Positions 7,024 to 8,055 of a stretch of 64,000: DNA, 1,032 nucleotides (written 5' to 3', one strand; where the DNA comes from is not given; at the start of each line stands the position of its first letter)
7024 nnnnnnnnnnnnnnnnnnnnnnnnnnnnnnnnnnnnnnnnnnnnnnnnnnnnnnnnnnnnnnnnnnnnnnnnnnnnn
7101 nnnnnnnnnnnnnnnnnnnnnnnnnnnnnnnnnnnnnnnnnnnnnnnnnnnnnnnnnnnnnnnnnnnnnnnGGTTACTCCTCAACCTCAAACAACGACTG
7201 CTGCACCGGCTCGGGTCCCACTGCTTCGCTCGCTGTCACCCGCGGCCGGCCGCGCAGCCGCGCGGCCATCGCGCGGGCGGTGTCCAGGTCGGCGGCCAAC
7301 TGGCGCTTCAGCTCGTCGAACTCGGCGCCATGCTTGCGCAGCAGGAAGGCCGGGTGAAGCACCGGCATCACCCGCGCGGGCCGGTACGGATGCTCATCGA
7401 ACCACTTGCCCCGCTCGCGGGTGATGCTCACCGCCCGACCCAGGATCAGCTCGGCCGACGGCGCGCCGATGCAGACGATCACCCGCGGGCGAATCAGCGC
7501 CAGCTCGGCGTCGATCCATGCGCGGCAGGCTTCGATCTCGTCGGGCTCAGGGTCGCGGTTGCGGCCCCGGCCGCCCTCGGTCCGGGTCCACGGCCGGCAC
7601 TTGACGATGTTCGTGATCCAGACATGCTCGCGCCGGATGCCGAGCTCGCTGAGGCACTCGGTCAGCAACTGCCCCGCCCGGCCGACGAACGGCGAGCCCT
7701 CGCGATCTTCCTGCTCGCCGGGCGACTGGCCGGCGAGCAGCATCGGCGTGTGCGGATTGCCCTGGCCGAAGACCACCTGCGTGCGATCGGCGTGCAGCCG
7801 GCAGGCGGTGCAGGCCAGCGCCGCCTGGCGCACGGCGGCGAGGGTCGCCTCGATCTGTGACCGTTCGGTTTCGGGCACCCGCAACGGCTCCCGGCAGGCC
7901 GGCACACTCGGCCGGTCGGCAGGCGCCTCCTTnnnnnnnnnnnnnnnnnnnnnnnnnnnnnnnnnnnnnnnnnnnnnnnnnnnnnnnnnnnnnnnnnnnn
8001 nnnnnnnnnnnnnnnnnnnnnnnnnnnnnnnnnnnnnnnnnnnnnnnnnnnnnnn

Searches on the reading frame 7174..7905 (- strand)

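Call 3: search_protein_families(library=pfam, proteins=[window:7174-7905:-], max_evalue=1)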
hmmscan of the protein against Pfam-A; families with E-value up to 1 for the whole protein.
window:7174-7905:- (243 aa): 1 family
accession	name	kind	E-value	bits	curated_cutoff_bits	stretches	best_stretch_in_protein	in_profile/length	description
PF03167.25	UDG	-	4.1e-35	121.3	24.3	1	46-207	1-140/141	Uracil DNA glycosylase superfamily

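Call 4: search_protein_families(library=ncbifam, proteins=[window:7174-7905:-], max_evalue=1)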
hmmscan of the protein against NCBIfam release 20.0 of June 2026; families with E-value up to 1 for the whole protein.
window:7174-7905:- (243 aa): 4 families
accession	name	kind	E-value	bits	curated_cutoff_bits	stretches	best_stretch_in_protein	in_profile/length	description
TIGR03914.1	UDG_fam_dom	hypoth_equivalog_domain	2.4e-51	174.6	189.95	1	13-209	36-230/231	UdgX family uracil-DNA binding protein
TIGR00758.1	UDG_fam4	subfamily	9.1e-50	168.7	125.3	1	32-195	1-157/173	uracil-DNA glycosylase, family 4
NF040953.1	Arch_udg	equivalog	5.7e-49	166.1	250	1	25-209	4-181/184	type-4 uracil-DNA glycosylase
NF004412.0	PRK05759.1-3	equivalog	0.057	13.3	156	1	193-228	74-109/185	F0F1 ATP synthase subunit B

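Call 45: search_protein_families(library=padloc, proteins=[window:7174-7905:-], max_evalue=0.01)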
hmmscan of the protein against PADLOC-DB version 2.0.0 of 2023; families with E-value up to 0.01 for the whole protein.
window:7174-7905:- (243 aa): 0 families
